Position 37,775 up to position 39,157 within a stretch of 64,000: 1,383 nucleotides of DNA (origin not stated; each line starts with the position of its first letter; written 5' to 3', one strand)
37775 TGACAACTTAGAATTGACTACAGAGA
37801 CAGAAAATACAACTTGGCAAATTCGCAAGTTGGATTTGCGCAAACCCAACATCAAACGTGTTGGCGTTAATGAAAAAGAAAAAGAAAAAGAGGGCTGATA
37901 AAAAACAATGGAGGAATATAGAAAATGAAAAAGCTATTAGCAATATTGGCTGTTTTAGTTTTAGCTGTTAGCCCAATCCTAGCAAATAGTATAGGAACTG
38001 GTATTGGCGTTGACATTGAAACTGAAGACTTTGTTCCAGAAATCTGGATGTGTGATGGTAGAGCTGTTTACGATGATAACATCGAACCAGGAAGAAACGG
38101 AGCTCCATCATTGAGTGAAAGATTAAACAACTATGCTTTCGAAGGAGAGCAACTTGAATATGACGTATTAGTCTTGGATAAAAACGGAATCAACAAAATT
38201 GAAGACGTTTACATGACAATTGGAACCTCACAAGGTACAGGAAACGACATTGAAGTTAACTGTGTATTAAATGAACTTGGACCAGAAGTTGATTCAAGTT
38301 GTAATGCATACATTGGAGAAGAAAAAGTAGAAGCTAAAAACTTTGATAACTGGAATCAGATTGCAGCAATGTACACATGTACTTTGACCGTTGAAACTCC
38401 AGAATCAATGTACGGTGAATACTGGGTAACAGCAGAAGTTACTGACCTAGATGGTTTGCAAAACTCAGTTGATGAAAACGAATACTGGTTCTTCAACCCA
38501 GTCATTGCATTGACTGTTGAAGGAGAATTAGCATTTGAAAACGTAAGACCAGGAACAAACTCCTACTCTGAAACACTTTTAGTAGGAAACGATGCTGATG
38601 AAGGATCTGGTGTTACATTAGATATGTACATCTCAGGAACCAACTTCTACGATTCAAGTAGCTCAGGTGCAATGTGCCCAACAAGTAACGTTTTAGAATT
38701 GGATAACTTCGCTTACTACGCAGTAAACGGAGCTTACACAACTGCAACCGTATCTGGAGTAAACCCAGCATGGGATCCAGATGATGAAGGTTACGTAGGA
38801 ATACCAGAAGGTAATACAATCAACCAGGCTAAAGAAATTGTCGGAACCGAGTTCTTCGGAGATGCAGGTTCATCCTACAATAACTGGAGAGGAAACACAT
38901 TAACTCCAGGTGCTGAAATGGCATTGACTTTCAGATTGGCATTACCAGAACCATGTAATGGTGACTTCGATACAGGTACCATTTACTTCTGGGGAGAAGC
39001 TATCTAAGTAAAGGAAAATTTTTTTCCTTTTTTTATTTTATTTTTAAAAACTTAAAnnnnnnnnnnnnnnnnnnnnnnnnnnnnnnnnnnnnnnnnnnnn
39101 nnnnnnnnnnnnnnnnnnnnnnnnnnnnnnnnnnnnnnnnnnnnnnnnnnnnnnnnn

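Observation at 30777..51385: Roughly 20 kb locus dominated by secreted and surface proteins with shared domain modules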

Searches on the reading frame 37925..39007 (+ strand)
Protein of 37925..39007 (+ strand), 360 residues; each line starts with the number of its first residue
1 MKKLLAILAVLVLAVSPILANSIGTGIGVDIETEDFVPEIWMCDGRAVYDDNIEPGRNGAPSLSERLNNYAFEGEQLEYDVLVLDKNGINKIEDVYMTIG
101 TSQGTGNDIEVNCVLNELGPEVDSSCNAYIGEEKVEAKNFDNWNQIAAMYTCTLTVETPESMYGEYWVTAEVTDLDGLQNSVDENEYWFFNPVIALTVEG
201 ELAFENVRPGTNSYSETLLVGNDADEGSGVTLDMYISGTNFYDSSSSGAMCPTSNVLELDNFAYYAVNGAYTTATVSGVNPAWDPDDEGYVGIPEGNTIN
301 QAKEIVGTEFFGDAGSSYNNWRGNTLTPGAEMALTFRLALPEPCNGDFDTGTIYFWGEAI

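Call 4: search_protein_families(library=pfam, proteins=[window:37925-39007:+], max_evalue=0.01)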
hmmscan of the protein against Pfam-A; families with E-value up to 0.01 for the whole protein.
window:37925-39007:+ (360 aa): 1 family
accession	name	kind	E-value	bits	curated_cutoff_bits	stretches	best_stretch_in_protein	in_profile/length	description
PF19271.4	Nis1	-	0.0071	17.4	27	0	81-182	22-104/114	Nis1 family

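Call 16: search_protein_families(library=ncbifam, proteins=[window:37925-39007:+], max_evalue=0.01)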
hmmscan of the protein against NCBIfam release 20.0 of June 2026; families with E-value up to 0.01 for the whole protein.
window:37925-39007:+ (360 aa): 1 family
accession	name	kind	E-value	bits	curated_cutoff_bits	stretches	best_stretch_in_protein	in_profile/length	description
NF038029.1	LP_plasma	domain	0.0052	17.2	24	0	1-17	1-17/24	lipoprotein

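Call 18: find_homologous_proteins(query=window:37925-39007:+, max_evalue=0.001)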
Query window:37925-39007:+ (360 aa): 1121 proteins with E <= 0.001 among 8000 candidates; the best 120 are listed.
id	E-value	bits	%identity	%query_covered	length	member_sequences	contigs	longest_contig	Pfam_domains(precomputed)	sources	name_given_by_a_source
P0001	2.5e-241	818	100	100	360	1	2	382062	-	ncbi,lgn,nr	ncbi:MAG: hypothetical protein PHE43_01055 [Candidatus Nanoarchaeia archaeon]|nr:hypothetical protei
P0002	3.1e-147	509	67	100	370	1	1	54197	-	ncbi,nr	ncbi:MAG: hypothetical protein PHT54_02655 [Candidatus Nanoarchaeia archaeon]|nr:hypothetical protei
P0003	1.8e-143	496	63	100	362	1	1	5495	-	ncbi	ncbi:MAG: hypothetical protein ABIB79_05445 [archaeon]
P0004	8.9e-141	487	63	100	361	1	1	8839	-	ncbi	-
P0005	3.8e-140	485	66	93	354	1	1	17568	-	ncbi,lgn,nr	ncbi:hypothetical protein KY347_00925 [Candidatus Woesearchaeota archaeon]|nr:hypothetical protein [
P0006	1.4e-139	483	62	100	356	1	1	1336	-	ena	-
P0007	1.6e-136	473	61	100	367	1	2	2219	-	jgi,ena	-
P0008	1.7e-136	473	63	100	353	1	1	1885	-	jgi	jgi:hypothetical protein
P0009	2.6e-135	469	62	100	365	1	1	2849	-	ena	-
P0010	6.8e-135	468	60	99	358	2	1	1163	-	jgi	-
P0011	5.8e-134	465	62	100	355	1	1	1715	-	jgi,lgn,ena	-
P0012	7.5e-134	465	61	100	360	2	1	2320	-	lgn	-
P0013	7.7e-134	465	61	100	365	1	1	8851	-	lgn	-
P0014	2.4e-133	463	61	100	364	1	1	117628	-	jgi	jgi:hypothetical protein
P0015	2.1e-132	460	60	100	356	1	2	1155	-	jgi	jgi:hypothetical protein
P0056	3.5e-128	446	61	98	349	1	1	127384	-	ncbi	-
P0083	8.1e-127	442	59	99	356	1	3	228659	-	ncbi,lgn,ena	-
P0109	9.0e-126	438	59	100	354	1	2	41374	-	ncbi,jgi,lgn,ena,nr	ncbi:hypothetical protein DRJ48_00625 [Candidatus Woesearchaeota archaeon]|nr:MAG: hypothetical prot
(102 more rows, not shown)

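Call 20: find_encoding_contigs(protein=P0002, flank=10000, max_places=2)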
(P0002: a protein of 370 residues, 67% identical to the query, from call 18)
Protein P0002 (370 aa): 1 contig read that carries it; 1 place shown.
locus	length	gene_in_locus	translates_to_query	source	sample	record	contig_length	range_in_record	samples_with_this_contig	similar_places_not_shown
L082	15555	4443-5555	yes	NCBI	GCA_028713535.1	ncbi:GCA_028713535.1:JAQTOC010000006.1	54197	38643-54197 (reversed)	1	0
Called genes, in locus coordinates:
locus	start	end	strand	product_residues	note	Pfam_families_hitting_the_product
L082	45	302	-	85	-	-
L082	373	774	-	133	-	-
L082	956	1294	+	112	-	PF13662:Toprim_4, PF01751:Toprim (weak)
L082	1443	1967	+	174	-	-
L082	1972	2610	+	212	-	-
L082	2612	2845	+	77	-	-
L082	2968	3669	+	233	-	PF00149:Metallophos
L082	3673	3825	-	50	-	PF26477:DUF8150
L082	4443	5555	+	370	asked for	-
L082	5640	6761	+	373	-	PF09136:Glucodextran_B (weak), PF19077:Big_13 (faint)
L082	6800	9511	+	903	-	PF09136:Glucodextran_B (faint), PF19077:Big_13 (faint), PF13229:Beta_helix (weak)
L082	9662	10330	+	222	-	-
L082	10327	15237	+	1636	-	PF11617:Cu-binding_MopE, PF02412:TSP_3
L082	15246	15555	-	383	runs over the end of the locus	PF07690:MFS_1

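Call 21: find_encoding_contigs(protein=P0014, flank=10000, max_places=2)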
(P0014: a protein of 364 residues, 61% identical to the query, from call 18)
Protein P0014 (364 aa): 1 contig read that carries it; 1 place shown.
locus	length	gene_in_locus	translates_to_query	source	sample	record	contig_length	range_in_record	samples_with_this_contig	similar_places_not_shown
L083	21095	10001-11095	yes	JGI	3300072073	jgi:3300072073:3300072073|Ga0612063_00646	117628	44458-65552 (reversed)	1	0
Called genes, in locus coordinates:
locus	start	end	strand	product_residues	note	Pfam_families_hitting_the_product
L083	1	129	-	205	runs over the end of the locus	PF06821:Ser_hydrolase (weak), PF00561:Abhydrolase_1 (faint)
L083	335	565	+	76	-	-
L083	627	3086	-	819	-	PF00133:tRNA-synt_1, PF09334:tRNA-synt_1g, PF13603:tRNA-synt_1_2, PF00133:tRNA-synt_1, PF08264:Anticodon_1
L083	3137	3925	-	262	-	-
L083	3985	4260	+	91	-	-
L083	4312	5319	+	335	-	PF00389:2-Hacid_dh, PF02826:2-Hacid_dh_C, PF01262:AlaDh_PNT_C (weak), PF07991:KARI_N (weak), PF03446:NAD_binding_2 (weak)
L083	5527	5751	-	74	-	-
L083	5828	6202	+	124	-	PF00828:Ribosomal_L27A (weak)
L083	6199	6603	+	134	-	PF00572:Ribosomal_L13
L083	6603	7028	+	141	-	PF00380:Ribosomal_S9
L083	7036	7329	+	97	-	-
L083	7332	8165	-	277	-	PF13495:Phage_int_SAM_4, PF00589:Phage_integrase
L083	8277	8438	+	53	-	-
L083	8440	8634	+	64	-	-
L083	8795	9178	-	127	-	PF04892:VanZ-LLP1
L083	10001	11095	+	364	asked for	-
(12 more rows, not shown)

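Call 22: find_encoding_contigs(protein=P0083, flank=10000, max_places=1)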
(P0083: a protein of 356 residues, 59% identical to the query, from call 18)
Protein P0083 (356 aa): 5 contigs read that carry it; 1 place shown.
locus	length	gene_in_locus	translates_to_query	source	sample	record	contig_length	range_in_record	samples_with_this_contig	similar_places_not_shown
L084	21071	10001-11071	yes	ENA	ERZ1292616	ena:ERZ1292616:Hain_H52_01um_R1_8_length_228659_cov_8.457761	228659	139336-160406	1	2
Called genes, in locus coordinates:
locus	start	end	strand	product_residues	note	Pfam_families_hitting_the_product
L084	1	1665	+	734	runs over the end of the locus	-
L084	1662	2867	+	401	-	PF01270:Glyco_hydro_8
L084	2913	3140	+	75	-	-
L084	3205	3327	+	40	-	-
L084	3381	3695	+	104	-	-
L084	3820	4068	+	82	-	-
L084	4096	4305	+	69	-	PF24434:DUF7557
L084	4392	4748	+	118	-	-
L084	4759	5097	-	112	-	-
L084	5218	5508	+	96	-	-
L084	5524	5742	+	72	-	PF19029:DUF883_C (weak)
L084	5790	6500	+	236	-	-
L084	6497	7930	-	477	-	PF00391:PEP-utilizers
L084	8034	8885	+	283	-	-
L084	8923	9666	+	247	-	PF03372:Exo_endo_phos, PF14529:Exo_endo_phos_2 (faint)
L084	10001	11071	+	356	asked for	-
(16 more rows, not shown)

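Call 23: find_encoding_contigs(protein=P0056, flank=10000, max_places=1)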
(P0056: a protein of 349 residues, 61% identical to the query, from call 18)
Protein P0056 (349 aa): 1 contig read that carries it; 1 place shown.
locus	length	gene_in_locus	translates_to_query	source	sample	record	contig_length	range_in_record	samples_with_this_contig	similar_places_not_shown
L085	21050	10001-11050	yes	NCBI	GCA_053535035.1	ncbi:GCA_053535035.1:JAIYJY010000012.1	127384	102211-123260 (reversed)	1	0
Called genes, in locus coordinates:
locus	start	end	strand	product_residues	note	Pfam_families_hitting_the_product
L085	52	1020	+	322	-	PF03161:LAGLIDADG_2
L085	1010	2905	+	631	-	PF02518:HATPase_c, PF00204:DNA_gyraseB, PF01751:Toprim, PF00986:DNA_gyraseB_C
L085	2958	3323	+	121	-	-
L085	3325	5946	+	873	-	PF00521:DNA_topoisoIV, PF03989:DNA_gyraseA_C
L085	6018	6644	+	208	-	PF01909:NTP_transf_2 (weak), PF18765:Polbeta (weak)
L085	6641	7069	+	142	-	-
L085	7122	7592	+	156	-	PF04307:YdjM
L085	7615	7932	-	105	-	-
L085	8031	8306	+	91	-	-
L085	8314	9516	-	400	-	PF00009:GTP_EFTU, PF01926:MMR_HSR1 (weak), PF03193:RsgA_GTPase (weak), PF03144:GTP_EFTU_D2 (weak), PF09173:eIF2_C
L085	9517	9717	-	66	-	-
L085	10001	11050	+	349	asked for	-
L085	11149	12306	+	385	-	-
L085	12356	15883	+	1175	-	PF00932:LTD, PF11617:Cu-binding_MopE, PF00932:LTD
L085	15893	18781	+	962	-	PF11617:Cu-binding_MopE, PF13948:DUF4215 (weak)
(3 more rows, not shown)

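Call 24: find_encoding_contigs(protein=P0109, flank=10000, max_places=1)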
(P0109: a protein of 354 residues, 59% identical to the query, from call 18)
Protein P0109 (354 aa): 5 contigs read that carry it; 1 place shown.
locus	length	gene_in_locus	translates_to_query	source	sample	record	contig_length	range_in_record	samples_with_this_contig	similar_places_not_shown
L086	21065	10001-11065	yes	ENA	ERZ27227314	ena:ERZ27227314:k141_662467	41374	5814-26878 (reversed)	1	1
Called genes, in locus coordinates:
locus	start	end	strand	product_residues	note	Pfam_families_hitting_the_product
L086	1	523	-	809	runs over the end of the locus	PF00521:DNA_topoisoIV, PF03989:DNA_gyraseA_C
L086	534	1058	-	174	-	PF04079:SMC_ScpB, PF22665:WHD_DUF6293 (faint)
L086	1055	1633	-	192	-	PF27325:MJ0538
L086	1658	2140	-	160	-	-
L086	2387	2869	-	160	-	PF00383:dCMP_cyt_deam_1, PF14437:MafB19-deam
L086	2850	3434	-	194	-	PF13238:AAA_18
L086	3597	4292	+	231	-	-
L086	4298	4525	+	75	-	-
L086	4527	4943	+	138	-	-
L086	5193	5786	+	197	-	PF12840:HTH_20, PF13412:HTH_24 (weak), PF09339:HTH_IclR (weak)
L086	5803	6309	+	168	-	PF00004:AAA (weak), PF02224:Cytidylate_kin (faint), PF13189:Cytidylate_kin2 (weak), PF13238:AAA_18, PF13521:AAA_28 (weak), PF13671:AAA_33 (faint), PF13207:AAA_17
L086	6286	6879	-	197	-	PF21715:CggR_N (weak), PF22167:PH0730-like_N, PF14544:DUF4443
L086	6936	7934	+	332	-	-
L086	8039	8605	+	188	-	PF07155:ECF-ribofla_trS (weak)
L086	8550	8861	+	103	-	PF14478:DUF4430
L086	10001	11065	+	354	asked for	-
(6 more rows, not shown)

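Call 27: search_solved_structures(query=A1, max_evalue=1)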
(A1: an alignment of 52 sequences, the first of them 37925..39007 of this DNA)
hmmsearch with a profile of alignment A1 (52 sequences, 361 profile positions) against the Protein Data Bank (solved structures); distinct sequences matched with E-value up to 1: 1.
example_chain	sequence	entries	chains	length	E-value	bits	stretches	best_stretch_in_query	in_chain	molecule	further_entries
7nad_m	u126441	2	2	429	0.023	16.9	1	89-173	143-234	Ribosome biogenesis protein ERB1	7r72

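Call 34: predict_structure(alignment_id=A1)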
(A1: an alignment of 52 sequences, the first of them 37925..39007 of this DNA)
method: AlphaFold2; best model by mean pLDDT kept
length: 360 residues; sequences in the alignment: 52
mean_pLDDT: 84.9   pTM: 0.76
mean pLDDT of the five models: 84.9, 84.2, 84.2, 83.2, 83.2
residues with pLDDT >= 90: 212; 70-90: 86; 50-70: 48; < 50: 14
segments of 3 or more residues with pLDDT < 50: 308-318
pLDDT, mean of each block of 10 residues (from residue 1): 54 53 71 92 86 64 80 93 96 93 70 94 91 92 96 94 93 96 92 94 91 96 93 93 84 91 92 77 85 90 63 44 85 96 90 92
secondary structure, 60 per line:
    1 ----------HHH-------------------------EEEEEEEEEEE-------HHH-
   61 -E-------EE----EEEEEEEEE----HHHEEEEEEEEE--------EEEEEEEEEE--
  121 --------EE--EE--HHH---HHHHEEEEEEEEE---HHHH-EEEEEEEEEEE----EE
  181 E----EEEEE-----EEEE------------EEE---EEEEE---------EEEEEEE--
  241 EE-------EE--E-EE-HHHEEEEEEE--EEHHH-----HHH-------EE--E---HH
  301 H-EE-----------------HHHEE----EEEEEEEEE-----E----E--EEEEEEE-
elements in order: E39-49 E76-84 E92-100 E109-118 H143-146 E147-155 H159-162 E164-174 E179-181 E186-190 E196-199 E212-214 E218-222 E232-238 E262-268 E331-339 E353-359

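Call 41: find_related_loci(query=A1, collection=metagenome_contigs, flank=10000)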
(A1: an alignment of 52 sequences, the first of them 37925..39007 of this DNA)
Query A1 (360 aa) in metagenome_contigs; peptide patterns used: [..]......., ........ (x = any residue, [..] = any of these).
419 stretches matched a pattern; 403 encode a relative of the query (tblastn E <= 1e-3); the best 80 are kept; 80 distinct loci.
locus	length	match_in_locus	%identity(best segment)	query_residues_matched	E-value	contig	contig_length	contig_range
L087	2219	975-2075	61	1-360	8e-151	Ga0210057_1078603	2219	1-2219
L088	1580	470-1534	62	1-360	4e-150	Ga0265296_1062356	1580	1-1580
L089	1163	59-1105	60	5-360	3e-151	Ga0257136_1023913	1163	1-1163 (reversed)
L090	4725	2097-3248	58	1-360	3e-138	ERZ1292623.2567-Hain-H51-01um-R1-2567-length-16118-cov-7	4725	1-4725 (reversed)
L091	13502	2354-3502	58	1-360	2e-135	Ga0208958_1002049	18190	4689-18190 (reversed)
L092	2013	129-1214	60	1-360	1e-144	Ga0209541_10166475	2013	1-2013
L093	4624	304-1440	59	1-360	1e-136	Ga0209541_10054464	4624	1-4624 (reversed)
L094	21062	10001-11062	61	1-360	1e-134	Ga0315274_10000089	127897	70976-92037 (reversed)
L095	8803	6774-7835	60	1-360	1e-134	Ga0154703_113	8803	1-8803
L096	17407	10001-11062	60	1-360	2e-133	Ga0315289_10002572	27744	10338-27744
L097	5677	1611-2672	58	1-360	3e-133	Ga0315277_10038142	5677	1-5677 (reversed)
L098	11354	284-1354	59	1-360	1e-132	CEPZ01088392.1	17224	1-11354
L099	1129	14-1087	59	1-360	4e-146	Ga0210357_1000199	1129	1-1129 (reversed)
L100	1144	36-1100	59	1-360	6e-146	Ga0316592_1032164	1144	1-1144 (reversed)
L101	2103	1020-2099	60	1-360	3e-141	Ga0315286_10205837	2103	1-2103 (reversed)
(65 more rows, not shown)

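Call 66: search_protein_representatives(alignment_id=A1)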
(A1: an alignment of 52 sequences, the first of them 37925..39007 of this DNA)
Query: 52 sequences, 361 profile positions. Proteins with E-value up to 0.001 (for the whole library): 405; up to 1e-10: 355; up to 1e-30: 201. The best 150 are listed.
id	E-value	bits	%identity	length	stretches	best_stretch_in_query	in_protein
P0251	1.6e-225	764.4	-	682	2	25-359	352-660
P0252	8.4e-212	719.2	-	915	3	28-361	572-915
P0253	1.1e-177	607.0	-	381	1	1-361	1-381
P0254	1.0e-172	590.6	-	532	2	126-361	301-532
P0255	4.8e-161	552.2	-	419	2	110-361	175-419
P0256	3.0e-159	546.3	-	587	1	26-361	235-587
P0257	5.5e-159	545.4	-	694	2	25-361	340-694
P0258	7.6e-155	531.8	-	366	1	1-361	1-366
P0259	8.1e-151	518.6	-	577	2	97-361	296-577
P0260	4.1e-150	516.3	-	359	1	1-361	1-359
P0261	1.2e-149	514.7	-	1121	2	30-361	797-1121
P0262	9.3e-148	508.5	-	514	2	125-361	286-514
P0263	8.2e-147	505.4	-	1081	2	31-361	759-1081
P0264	3.1e-146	503.5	-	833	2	129-361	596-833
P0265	3.6e-146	503.3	-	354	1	2-361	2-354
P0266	3.1e-145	500.2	-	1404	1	25-361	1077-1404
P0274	1.6e-134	465.0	-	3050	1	32-360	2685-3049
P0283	4.9e-126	437.0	-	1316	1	20-361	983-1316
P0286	1.5e-124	432.2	-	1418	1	19-361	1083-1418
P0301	1.7e-113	395.8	-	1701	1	6-361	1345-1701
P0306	1.6e-109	382.7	-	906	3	12-358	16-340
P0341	9.3e-87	307.8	-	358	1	17-358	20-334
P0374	3.6e-64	233.5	-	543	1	4-356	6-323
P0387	8.0e-57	209.3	-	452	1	42-357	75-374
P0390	3.8e-55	203.8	-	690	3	73-359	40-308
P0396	7.2e-51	189.7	-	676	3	148-358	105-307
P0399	7.0e-48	179.9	-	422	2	147-357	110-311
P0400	3.3e-47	177.7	-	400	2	198-358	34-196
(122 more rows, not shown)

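Call 69: fold_search(model_id=the predicted structure, library=pdb)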
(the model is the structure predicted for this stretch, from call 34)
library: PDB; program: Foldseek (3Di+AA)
matches with E <= 10: 1721; with E <= 0.001: 21
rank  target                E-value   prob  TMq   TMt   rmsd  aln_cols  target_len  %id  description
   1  3at0_A                3.7e-05  0.90  0.18  0.19  20.4       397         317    8  Structural and biochemical characterization of ClfB:ligand interactions (released 2011-05-04)
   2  4jdz_B                4.6e-05  0.92  0.18  0.15  21.3       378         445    8  Structures of SdrD from Staphylococcus aureus reveal the molecular mechanism of how the cell surface receptors recogni (released 2013-06-19)
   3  4jdz_A                7.7e-05  0.89  0.18  0.15  21.4       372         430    8  Structures of SdrD from Staphylococcus aureus reveal the molecular mechanism of how the cell surface receptors recogni (released 2013-06-19)
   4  6e3f                  1.1e-04  0.98  0.27  0.22  13.7       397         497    9  The structure of the C-terminal domains (C123) of Streptococcus intermedius antigen I/II (Pas) (released 2019-07-17)
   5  2bzd_A                1.4e-04  0.97  0.20  0.13  17.3       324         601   13  Galactose recognition by the carbohydrate-binding module of a bacterial sialidase. (released 2005-08-19)
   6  10pa                  2.0e-04  0.77  0.17  0.19  21.4       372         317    9  Crystal structure of SdrD A2-A3 domains from Staphylococcus aureus JH1 (released 2026-02-11)
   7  5dza                  2.3e-04  0.97  0.27  0.29  14.3       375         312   10  Streptococcus agalactiae AgI/II polypeptide BspA C terminal domain (WT) (released 2016-06-22)
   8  4z23                  2.7e-04  0.98  0.28  0.31  13.1       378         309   10  BspA_C_WT (released 2016-06-29)
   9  9e8a_A                2.9e-04  0.94  0.19  0.10  14.4       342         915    9  Integrin aIIbb3 bent conformation from human platelet membrane crude preparation (released 2025-10-15)
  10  10ps                  2.9e-04  0.51  0.14  0.11  21.1       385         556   10  Crystal structure of SdrD A2-A3-B1-B2 domains from Staphylococcus aureus JH1 (released 2026-02-11)
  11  6vs7_A                4.4e-04  0.87  0.21  0.19  18.0       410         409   10  Sialic acid binding region of Streptococcus Sanguinis SK1 adhesin (released 2020-08-26)
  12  5wtb_C                4.4e-04  0.54  0.15  0.17  22.8       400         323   11  Complex Structure of Staphylococcus aureus SdrE with human complement factor H (released 2017-07-19)
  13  2wza                  5.1e-04  0.94  0.28  0.29  13.2       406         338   10  Two intramolecular isopeptide bonds are identified in the crystal structure of the Streptococcus gordonii SspB C-termina (released 2010-02-16)
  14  5wtb_B                6.0e-04  0.57  0.15  0.17  22.1       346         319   13  Complex Structure of Staphylococcus aureus SdrE with human complement factor H (released 2017-07-19)
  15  2oz4_A                6.6e-04  1.00  0.25  0.32  11.3       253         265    9  Structural Plasticity in IgSF Domain 4 of ICAM-1 Mediates Cell Surface Dimerization (released 2007-10-16)
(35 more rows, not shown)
